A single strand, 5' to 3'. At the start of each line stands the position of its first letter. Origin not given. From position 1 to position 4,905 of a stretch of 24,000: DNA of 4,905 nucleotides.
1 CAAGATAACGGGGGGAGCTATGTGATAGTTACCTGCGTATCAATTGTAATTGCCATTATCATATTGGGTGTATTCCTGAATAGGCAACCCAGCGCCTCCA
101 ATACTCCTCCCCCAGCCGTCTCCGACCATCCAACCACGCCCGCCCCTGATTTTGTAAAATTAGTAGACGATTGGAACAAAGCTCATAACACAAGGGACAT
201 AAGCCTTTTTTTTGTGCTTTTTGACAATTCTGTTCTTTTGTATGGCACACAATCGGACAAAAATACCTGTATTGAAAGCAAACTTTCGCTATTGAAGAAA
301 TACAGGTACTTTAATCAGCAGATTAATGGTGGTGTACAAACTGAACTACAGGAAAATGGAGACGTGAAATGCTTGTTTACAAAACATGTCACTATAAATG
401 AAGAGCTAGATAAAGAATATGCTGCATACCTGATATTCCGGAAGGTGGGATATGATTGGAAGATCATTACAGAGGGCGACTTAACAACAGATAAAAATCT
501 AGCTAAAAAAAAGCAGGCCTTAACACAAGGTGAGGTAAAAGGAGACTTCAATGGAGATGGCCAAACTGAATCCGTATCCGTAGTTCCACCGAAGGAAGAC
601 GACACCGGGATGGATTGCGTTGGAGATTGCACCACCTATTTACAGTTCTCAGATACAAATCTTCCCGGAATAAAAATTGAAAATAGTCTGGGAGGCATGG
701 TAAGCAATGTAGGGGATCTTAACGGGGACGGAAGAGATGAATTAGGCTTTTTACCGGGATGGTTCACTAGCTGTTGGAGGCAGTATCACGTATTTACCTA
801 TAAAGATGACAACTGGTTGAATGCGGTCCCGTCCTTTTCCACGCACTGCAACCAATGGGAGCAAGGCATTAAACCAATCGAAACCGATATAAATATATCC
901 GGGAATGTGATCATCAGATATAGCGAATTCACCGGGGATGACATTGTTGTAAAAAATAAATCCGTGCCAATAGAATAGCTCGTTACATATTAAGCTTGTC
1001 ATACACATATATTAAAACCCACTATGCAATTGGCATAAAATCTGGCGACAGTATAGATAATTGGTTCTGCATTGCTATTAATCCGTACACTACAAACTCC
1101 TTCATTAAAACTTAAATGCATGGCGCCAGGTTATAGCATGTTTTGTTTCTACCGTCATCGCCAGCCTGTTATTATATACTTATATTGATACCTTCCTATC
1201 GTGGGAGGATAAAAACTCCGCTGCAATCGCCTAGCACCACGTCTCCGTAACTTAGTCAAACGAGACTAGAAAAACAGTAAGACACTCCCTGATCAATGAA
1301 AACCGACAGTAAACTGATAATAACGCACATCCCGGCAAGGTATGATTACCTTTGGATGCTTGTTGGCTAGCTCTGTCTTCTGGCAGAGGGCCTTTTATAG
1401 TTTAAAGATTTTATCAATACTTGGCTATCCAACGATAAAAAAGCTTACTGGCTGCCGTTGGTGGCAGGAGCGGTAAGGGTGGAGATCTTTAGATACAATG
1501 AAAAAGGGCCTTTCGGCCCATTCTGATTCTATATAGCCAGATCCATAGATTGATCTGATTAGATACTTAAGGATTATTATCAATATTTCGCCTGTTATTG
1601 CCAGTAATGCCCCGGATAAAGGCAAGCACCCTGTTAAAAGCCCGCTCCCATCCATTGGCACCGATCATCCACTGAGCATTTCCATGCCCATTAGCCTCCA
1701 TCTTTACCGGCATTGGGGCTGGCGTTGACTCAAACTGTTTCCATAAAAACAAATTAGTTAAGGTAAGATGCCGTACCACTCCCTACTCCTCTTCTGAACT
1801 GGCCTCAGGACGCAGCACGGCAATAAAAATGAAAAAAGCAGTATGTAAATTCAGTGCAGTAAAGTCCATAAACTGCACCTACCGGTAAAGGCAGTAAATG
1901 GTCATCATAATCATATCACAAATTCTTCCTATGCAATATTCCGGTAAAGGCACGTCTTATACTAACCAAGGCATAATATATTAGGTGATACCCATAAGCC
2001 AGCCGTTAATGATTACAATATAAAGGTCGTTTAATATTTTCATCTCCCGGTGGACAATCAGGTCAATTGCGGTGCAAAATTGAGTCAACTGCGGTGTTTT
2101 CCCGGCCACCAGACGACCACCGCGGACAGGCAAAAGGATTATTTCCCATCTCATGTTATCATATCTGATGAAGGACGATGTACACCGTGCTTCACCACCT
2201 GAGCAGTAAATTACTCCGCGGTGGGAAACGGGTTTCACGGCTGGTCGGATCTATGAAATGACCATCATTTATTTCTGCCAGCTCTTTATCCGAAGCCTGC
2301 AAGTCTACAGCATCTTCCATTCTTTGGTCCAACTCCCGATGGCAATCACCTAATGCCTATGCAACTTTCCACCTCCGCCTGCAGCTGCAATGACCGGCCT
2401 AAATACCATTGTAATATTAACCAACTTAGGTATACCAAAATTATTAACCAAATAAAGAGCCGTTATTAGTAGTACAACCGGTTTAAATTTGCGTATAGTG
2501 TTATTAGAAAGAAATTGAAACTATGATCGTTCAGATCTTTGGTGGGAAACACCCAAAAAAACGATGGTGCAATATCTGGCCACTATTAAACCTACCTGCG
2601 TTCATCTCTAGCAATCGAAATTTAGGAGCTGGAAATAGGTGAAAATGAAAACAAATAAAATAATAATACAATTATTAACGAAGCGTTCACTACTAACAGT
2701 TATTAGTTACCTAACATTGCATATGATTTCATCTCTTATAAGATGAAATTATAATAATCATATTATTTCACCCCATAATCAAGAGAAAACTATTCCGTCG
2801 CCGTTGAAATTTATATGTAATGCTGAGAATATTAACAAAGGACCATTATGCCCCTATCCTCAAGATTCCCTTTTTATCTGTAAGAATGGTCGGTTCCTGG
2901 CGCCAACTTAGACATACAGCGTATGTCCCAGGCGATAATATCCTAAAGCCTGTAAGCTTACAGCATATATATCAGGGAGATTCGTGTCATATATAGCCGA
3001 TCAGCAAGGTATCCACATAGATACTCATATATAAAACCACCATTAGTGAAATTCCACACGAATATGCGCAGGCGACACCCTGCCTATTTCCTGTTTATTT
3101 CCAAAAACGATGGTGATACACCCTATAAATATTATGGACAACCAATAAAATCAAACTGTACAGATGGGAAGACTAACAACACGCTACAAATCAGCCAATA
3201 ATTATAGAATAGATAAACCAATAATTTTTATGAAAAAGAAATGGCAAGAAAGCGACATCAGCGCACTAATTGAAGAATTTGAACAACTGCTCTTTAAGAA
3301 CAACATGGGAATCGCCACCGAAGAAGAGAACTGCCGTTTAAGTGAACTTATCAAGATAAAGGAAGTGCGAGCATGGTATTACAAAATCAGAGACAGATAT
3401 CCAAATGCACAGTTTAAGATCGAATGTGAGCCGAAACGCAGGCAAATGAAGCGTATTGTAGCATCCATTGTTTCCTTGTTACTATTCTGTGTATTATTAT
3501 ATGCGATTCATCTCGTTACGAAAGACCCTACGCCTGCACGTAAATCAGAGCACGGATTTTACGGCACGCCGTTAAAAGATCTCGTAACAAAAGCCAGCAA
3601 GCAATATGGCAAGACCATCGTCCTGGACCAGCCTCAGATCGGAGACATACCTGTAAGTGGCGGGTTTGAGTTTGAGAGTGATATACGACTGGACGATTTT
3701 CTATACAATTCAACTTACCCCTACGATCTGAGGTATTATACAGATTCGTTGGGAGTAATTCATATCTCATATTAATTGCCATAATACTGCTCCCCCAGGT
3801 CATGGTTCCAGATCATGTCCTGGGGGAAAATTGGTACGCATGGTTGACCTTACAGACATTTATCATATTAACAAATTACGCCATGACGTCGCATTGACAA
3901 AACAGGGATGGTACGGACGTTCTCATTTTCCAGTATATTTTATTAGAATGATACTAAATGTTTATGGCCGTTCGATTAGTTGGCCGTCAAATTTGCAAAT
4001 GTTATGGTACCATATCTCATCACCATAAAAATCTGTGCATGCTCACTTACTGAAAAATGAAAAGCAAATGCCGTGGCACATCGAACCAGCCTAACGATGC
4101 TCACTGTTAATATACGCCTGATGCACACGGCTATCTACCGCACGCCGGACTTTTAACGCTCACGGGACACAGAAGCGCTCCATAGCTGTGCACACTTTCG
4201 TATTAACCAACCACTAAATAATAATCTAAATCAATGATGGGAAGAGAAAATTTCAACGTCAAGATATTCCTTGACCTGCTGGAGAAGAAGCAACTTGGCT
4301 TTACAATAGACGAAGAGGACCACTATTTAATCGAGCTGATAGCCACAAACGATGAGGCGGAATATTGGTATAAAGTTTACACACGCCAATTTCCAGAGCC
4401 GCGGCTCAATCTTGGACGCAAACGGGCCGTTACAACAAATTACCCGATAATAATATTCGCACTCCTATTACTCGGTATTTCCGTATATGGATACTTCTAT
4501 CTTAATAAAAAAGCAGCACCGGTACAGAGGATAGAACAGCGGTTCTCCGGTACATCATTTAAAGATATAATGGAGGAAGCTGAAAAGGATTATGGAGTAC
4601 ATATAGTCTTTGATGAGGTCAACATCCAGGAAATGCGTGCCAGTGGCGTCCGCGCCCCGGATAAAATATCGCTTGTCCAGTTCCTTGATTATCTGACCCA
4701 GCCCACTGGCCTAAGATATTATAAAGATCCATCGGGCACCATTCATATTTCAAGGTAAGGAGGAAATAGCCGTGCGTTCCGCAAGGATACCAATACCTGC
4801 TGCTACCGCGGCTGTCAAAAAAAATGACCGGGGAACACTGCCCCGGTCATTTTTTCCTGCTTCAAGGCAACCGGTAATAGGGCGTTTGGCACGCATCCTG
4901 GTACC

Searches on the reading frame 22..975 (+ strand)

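Call 11: search_protein_families(library=ncbifam, proteins=[window:22-975:+], max_evalue=0.01)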
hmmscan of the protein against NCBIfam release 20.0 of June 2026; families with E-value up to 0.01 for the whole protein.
window:22-975:+ (318 aa): 0 families

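Call 12: search_protein_families(library=pfam, proteins=[window:22-975:+], max_evalue=0.01)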
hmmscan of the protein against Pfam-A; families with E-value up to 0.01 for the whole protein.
window:22-975:+ (318 aa): 2 families
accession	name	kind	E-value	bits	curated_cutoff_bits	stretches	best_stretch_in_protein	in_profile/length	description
PF01839.29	FG-GAP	-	9.1e-05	22.7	22.1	0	230-241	7-18/37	FG-GAP repeat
PF13517.12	FG-GAP_3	-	0.0025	18.8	26.9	0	175-241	1-59/61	FG-GAP-like repeat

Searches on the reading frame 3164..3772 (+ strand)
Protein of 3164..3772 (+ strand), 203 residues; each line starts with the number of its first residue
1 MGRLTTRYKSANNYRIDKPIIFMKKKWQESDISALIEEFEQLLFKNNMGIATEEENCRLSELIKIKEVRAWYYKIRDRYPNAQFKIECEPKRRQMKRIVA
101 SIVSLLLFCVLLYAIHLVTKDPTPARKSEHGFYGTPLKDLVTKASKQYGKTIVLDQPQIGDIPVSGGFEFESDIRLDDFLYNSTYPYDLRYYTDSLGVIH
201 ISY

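Call 11: search_protein_families(library=ncbifam, proteins=[window:3164-3772:+], max_evalue=0.01)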
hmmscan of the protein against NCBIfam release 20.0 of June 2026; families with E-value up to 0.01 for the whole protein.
window:3164-3772:+ (203 aa): 0 families

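Call 12: search_protein_families(library=pfam, proteins=[window:3164-3772:+], max_evalue=0.01)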
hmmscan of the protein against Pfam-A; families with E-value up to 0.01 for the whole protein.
window:3164-3772:+ (203 aa): 1 family
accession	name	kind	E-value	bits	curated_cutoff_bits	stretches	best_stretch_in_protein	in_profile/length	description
PF16344.10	FecR_C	-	0.002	18.6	24.4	1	132-169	4-42/70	FecR, C-terminal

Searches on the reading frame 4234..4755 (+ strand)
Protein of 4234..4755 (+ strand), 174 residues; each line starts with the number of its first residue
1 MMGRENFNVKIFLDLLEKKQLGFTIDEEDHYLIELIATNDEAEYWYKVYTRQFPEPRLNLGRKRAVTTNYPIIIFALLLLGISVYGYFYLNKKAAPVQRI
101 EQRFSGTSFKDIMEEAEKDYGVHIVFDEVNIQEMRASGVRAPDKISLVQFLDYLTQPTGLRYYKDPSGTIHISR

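Call 11: search_protein_families(library=ncbifam, proteins=[window:4234-4755:+], max_evalue=0.01)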
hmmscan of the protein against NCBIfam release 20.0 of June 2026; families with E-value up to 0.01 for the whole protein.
window:4234-4755:+ (174 aa): 0 families

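Call 12: search_protein_families(library=pfam, proteins=[window:4234-4755:+], max_evalue=0.01)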
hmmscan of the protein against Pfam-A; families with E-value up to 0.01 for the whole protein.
window:4234-4755:+ (174 aa): 1 family
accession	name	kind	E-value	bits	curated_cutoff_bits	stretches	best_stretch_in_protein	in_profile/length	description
PF16344.10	FecR_C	-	1.3e-07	32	24.4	1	103-170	3-68/70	FecR, C-terminal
